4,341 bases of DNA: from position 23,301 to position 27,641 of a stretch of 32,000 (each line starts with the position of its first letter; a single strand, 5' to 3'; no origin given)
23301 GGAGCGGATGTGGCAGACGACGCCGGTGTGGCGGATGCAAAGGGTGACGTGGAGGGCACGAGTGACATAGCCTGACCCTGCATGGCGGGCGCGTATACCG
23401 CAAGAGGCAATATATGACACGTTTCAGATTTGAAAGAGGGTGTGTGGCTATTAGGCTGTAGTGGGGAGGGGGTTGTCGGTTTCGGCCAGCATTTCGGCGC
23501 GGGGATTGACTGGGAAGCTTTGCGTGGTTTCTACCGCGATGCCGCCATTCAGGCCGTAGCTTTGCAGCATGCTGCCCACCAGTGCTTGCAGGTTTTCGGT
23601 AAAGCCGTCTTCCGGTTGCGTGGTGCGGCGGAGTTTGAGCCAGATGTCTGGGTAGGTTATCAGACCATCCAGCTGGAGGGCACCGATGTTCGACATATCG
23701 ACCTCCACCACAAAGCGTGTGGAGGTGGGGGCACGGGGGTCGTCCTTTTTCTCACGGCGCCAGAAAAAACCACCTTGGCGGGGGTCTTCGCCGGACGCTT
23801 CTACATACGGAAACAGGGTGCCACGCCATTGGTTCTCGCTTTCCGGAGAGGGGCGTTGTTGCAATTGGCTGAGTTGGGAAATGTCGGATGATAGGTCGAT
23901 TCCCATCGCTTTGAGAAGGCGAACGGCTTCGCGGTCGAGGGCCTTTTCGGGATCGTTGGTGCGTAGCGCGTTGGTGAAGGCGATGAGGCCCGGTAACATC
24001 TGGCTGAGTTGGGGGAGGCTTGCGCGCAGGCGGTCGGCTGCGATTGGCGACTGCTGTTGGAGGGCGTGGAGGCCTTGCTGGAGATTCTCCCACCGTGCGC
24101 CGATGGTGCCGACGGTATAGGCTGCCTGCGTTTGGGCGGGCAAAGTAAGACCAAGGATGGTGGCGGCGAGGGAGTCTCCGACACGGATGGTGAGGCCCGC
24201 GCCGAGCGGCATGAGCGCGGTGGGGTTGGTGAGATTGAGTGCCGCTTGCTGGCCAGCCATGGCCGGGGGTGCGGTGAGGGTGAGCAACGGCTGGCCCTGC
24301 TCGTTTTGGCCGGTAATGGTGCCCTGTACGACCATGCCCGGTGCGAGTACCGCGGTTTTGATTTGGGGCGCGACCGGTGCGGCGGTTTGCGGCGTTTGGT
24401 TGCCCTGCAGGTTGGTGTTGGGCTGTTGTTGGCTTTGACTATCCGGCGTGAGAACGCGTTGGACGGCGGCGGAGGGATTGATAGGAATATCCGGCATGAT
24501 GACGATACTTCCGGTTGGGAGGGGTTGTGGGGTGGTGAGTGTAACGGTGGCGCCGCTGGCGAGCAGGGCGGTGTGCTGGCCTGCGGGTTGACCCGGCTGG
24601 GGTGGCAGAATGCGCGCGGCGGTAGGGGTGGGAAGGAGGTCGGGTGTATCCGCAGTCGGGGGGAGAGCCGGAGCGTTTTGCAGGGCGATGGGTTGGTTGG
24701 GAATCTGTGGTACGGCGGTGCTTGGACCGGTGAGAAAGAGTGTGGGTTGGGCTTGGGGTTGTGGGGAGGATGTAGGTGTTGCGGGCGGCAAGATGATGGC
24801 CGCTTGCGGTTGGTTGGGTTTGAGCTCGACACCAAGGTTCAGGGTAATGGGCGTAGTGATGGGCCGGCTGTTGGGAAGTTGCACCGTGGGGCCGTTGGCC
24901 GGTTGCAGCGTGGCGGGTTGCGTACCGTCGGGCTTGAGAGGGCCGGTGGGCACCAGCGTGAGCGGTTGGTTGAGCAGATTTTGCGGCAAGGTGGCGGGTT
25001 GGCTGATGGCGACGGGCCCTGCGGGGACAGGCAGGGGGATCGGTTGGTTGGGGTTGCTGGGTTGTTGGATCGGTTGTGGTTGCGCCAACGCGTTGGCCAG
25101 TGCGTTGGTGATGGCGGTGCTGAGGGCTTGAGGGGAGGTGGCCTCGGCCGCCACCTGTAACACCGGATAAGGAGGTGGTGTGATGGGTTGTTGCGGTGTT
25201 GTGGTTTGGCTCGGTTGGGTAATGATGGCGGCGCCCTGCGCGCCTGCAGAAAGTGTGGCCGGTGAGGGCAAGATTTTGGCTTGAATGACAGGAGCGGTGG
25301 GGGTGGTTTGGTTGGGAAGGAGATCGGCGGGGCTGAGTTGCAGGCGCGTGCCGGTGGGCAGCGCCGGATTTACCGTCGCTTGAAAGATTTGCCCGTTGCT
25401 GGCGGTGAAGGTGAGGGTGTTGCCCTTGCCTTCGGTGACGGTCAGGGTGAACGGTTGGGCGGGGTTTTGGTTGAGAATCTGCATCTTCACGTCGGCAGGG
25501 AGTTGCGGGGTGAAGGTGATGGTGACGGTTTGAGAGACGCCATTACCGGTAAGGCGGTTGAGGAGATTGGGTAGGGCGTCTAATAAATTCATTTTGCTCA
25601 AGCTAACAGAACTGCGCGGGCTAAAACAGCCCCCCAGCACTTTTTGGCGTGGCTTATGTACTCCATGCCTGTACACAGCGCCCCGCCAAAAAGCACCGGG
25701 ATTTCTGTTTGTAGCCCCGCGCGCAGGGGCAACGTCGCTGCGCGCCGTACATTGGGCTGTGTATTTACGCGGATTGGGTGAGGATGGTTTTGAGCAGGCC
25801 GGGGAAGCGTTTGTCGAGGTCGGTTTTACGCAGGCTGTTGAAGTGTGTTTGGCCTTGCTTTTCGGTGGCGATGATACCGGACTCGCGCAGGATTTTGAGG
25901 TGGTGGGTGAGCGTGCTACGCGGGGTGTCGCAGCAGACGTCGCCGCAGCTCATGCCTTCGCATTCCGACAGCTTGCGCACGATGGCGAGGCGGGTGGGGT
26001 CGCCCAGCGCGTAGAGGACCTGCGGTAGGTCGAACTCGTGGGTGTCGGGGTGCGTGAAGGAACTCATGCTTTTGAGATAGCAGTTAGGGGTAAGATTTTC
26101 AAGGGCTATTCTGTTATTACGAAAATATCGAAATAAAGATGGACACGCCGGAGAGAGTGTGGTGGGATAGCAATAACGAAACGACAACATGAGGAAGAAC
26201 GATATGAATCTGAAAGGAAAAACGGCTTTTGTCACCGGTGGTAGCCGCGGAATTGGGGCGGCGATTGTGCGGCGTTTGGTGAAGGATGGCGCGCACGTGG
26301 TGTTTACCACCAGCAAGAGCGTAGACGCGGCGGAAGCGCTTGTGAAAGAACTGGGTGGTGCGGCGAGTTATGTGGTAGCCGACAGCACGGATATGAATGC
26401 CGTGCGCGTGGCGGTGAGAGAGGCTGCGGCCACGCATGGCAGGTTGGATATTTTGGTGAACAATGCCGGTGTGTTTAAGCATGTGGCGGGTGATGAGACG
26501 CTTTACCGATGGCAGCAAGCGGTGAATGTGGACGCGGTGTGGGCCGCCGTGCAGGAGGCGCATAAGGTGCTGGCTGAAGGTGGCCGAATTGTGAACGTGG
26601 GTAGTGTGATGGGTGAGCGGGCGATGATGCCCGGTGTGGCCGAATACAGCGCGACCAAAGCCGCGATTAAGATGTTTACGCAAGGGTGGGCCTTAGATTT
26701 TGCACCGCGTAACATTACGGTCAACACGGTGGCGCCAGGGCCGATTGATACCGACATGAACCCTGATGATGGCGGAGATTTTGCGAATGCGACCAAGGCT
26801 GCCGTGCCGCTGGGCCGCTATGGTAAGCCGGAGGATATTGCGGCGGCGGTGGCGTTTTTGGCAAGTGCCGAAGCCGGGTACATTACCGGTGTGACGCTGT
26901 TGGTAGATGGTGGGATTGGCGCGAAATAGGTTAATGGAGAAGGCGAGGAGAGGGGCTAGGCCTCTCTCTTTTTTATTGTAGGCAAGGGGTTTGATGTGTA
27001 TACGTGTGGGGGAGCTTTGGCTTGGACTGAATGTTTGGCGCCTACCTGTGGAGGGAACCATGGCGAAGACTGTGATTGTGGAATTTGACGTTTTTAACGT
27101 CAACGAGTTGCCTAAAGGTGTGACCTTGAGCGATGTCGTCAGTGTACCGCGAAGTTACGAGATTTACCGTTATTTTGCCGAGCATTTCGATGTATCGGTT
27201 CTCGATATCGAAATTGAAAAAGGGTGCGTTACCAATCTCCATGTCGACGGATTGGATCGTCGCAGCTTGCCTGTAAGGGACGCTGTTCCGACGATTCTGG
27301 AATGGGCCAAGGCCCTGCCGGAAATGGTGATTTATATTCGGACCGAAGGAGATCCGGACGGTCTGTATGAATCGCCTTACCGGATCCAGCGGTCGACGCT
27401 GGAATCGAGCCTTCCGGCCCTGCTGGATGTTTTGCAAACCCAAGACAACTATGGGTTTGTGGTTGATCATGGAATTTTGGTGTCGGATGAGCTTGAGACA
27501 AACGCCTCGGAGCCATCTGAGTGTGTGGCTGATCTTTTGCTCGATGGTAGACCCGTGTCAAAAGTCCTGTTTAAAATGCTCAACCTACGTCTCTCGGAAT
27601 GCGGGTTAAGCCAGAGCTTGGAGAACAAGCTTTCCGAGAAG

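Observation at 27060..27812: Stand-alone RNA polymerase alpha-CTD-like domain fused to an unknown N-terminal domain, low-GC, next to flhFG and a sigma54 flagellin gene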

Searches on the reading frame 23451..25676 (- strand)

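Call 4: search_protein_families(library=pfam, proteins=[window:23451-25676:-], max_evalue=1)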
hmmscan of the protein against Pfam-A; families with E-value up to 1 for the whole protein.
window:23451-25676:- (741 aa): 0 families

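Call 5: search_protein_families(library=ncbifam, proteins=[window:23451-25676:-], max_evalue=1)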
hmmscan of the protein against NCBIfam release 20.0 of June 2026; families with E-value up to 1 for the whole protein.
window:23451-25676:- (741 aa): 1 family
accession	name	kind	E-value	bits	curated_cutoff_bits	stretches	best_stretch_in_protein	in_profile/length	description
NF041766.1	choice_anch_U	domain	0.0048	17.7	32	1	45-95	21-71/92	choice-of-anchor U domain-containing protein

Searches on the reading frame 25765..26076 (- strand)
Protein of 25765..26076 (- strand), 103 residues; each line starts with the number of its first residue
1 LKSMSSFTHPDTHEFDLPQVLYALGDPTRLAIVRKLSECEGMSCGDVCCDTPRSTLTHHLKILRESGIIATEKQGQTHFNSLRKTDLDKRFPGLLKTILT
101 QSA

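Call 4: search_protein_families(library=pfam, proteins=[window:25765-26076:-], max_evalue=1)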
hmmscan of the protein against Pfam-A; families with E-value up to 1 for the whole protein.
window:25765-26076:- (103 aa): 3 families
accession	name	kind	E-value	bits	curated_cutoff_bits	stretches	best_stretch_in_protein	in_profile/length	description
PF12840.13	HTH_20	-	5.5e-11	42.7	27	1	24-71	1-50/51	Helix-turn-helix domain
PF01022.26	HTH_5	-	9.6e-09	35.4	22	1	26-69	1-45/47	Bacterial regulatory protein, arsR family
PF24038.1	DUF7347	-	0.16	12.7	27.6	1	21-40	5-24/77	Domain of unknown function (DUF7347)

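Call 76: search_protein_families(library=padloc, proteins=[window:25765-26076:-], max_evalue=1)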
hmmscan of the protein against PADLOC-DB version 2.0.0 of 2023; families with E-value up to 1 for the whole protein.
window:25765-26076:- (103 aa): 7 families
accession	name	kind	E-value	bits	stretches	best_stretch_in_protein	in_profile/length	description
PDLC01720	Csa3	-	2.6e-14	51.7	1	10-86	8-92/118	Csa3_1_CAS-I-II-III-IV-V-VI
PDLC01438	Csa3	-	3.7e-09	35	1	13-96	134-211/305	"CAS-I,CAS-II,CAS-III,CAS-IV,CAS-V,CAS-VI; associated_signaling"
PDLC01860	CARF3--CARF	-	0.00024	19.3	1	12-83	129-201/210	-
PDLC01862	CARF3--CARF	-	0.00091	16.8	1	52-77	189-214/233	-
PDLC01852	CARF3--CARF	-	0.0053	14.7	1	15-78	132-196/208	-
PDLC01858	CARF3--CARF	-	0.012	13.5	1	25-77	142-195/204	-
PDLC01853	CARF3--CARF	-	0.031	11.9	1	51-76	166-191/209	-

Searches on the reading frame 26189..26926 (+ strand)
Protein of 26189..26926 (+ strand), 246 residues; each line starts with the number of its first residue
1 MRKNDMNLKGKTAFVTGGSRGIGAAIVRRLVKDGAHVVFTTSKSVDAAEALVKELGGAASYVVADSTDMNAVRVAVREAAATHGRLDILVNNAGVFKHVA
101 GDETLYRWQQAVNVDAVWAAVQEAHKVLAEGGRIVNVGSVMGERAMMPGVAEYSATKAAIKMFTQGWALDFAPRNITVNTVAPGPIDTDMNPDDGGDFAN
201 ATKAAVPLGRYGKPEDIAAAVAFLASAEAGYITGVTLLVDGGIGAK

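Call 4: search_protein_families(library=pfam, proteins=[window:26189-26926:+], max_evalue=1)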
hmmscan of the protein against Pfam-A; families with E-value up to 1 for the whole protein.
window:26189-26926:+ (246 aa): 9 families
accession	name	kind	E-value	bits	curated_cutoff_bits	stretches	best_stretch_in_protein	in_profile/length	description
PF13561.12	adh_short_C2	-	4.5e-55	187.2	27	1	20-243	6-235/236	Enoyl-(Acyl carrier protein) reductase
PF00106.31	adh_short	-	8.3e-47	159.6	26.6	1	11-192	1-188/195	short chain dehydrogenase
PF08659.16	KR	-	8.2e-08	32.8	22.6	1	13-165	3-161/180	KR domain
PF01370.27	Epimerase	-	2.7e-06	27.4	20.9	1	14-159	2-148/240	NAD dependent epimerase/dehydratase family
PF03807.23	F420_oxidored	-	0.00082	20.4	21.6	1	21-69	9-46/94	NADP oxidoreductase coenzyme F420-dependent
PF02882.25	THF_DHG_CYH_C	-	0.003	17.3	27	1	2-50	28-76/160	Tetrahydrofolate dehydrogenase/cyclohydrolase, NAD(P)-binding domain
PF00107.32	ADH_zinc_N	-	0.0084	16.5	31.8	1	21-143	1-94/129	Zinc-binding dehydrogenase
PF15979.11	Glyco_hydro_115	-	0.068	13.1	27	1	93-170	223-303/335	Glycosyl hydrolase family 115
PF04321.23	RmlD_sub_bind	-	0.092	12.2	27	1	14-127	4-92/287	RmlD substrate binding domain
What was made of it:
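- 25765..26929 (.): ArsR-type HTH gene (25765-26076, -) and short-chain dehydrogenase gene (26189-26929, +), the rest of the inserted block. Pfam (call 4).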

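Call 76: search_protein_families(library=padloc, proteins=[window:26189-26926:+], max_evalue=1)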
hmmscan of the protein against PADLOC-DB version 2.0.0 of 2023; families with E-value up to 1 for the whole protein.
window:26189-26926:+ (246 aa): 0 families

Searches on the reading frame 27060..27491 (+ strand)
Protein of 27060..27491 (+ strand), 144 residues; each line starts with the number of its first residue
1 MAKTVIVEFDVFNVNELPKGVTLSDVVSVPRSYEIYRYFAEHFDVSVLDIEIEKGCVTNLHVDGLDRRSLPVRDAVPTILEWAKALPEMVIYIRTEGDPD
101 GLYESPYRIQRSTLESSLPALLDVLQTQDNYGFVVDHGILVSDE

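Call 35: find_homologous_proteins(query=A3, max_evalue=10)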
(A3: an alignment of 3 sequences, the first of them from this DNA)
Query A3 (3 sequences) (144 aa, profile of the alignment): 2 proteins with E <= 10 among 1464 candidates.
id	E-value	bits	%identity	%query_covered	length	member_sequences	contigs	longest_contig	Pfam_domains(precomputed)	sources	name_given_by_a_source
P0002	9.2e-79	280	52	98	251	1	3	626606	-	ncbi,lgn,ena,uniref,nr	ncbi:MAG: hypothetical protein DI628_07350 [Blastochloris viridis]|uniref:Uncharacterized protein n=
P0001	3.4e-74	266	100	100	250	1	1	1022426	PF03118.22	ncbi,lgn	-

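Call 36: search_protein_families(library=pfam, alignment_id=A3, max_evalue=10)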
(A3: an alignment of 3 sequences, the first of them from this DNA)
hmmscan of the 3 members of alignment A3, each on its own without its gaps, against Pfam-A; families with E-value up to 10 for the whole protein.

A. member 1, seq(144 aa): 0 families

B. families by the number of members that match (of 3 scanned): 0 families

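Call 37: search_solved_structures(query=A3, max_evalue=10)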
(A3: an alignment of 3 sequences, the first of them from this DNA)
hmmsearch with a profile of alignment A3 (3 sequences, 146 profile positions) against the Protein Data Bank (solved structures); distinct sequences matched with E-value up to 10: 1.
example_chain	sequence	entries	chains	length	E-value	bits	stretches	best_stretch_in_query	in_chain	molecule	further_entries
2lmd_A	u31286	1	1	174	0.73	13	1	10-46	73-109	Prospero homeobox protein 1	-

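Call 51: predict_structure(alignment_id=A3)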
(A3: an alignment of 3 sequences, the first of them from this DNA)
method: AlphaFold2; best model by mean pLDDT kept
length: 144 residues; sequences in the alignment: 3
mean_pLDDT: 45.6   pTM: 0.45
mean pLDDT of the five models: 45.6, 44.6, 43.6, 40.9, 34.0
residues with pLDDT >= 90: 0; 70-90: 0; 50-70: 47; < 50: 97
segments of 3 or more residues with pLDDT < 50: 8-40, 42-67, 87-90, 96-109, 128-144
pLDDT, mean of each block of 10 residues (from residue 1): 49 38 32 42 45 40 48 59 52 49 41 59 55 38 24
secondary structure, 60 per line:
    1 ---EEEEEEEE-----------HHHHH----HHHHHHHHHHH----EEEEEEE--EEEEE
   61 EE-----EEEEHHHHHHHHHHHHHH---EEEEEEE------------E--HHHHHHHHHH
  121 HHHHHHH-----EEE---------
elements in order: E4-11 H23-27 H32-42 E47-53 E56-62 E68-71 H72-85 E89-95 H111-127 E133-135

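Call 57: fold_search(model_id=the predicted structure, library=pdb)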
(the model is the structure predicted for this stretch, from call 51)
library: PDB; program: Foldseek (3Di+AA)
matches with E <= 10: 112; with E <= 0.001: 0
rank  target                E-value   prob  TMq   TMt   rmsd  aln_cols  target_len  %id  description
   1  2cj9_B                6.3e-01  0.12  0.30  0.14   8.0       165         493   13  Crystal structure of Methanosarcina barkeri seryl-tRNA synthetase complexed with an analog of seryladenylate (released 2006-06-26)
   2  8k2d_CD               6.7e-01  0.07  0.19  0.07  11.1       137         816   15  Cryo-EM structure of the yeast 80S ribosome with tigecycline, eEF2, Stm1 and eIF5A (released 2024-07-10)
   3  5nd3_MODEL_1_C        1.0e+00  0.05  0.25  0.14  16.1       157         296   14  Microtubule-bound MKLP2 motor domain in the with no nucleotide (released 2017-10-04)
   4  5nd3_MODEL_3_C        1.2e+00  0.05  0.25  0.14  16.1       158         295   14  Microtubule-bound MKLP2 motor domain in the with no nucleotide (released 2017-10-04)
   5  1yk9                  1.3e+00  0.06  0.25  0.20   9.4       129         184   12  Crystal structure of a mutant form of the mycobacterial adenylyl cyclase Rv1625c (released 2006-01-24)
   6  5o5l_A                1.4e+00  0.07  0.23  0.17   8.6       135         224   15  X-ray structure of a bacterial adenylyl cyclase soluble domain, solved at cryogenic temperature (released 2017-11-01)
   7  6o7y                  1.7e+00  0.08  0.30  0.26   8.3       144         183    8  Trypanosoma cruzi EIF4E5 translation initiation factor in complex with cap-4 (released 2019-05-01)
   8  9miq_H                1.7e+00  0.02  0.17  0.13  12.3       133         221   12  Wild-type Coproheme Decarboxylase from Streptomyces Coelicolor in complex with Monovinyl, Monopropionate Deuteroheme (released 2025-10-22)
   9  4ziu                  1.8e+00  0.02  0.13  0.05  11.9       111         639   13  Crystal structure of native alpha-2-macroglobulin from Escherichia coli spanning the residues from domain MG7 to the C-t (released 2015-06-10)
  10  9mhr_D                2.1e+00  0.02  0.17  0.13   9.9       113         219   12  G169L variant of Coproheme Decarboxylase from Streptomyces Coelicolor in complex with Monovinyl, Monopropionate Deuter (released 2025-10-22)
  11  5j5y_C                2.3e+00  0.07  0.33  0.31   6.8       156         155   10  Translation initiation factor 4E in complex with m2(7,2'O)GppCCl2ppG mRNA 5' cap analog (released 2017-05-10)
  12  8qm4_B                2.3e+00  0.07  0.23  0.18   7.6       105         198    6  Potential drug binding sites for translation initiation factor eIF4E (released 2025-01-15)
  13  3ab2_G                2.5e+00  0.04  0.26  0.13  11.6       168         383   10  Crystal structure of aspartate kinase from Corynebacterium glutamicum in complex with threonine (released 2010-06-23)
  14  6t5a_E                2.5e+00  0.03  0.13  0.08  15.3        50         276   12  Crystal structure of herpes simplex virus 1 pUL7:pUL51 complex (released 2020-05-20)
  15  5m81_D                2.6e+00  0.06  0.31  0.27   6.9       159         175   12  Translation initiation factor 4E in complex with (SP)-iPr-m7GppSpG mRNA 5' cap analog (released 2017-12-20)
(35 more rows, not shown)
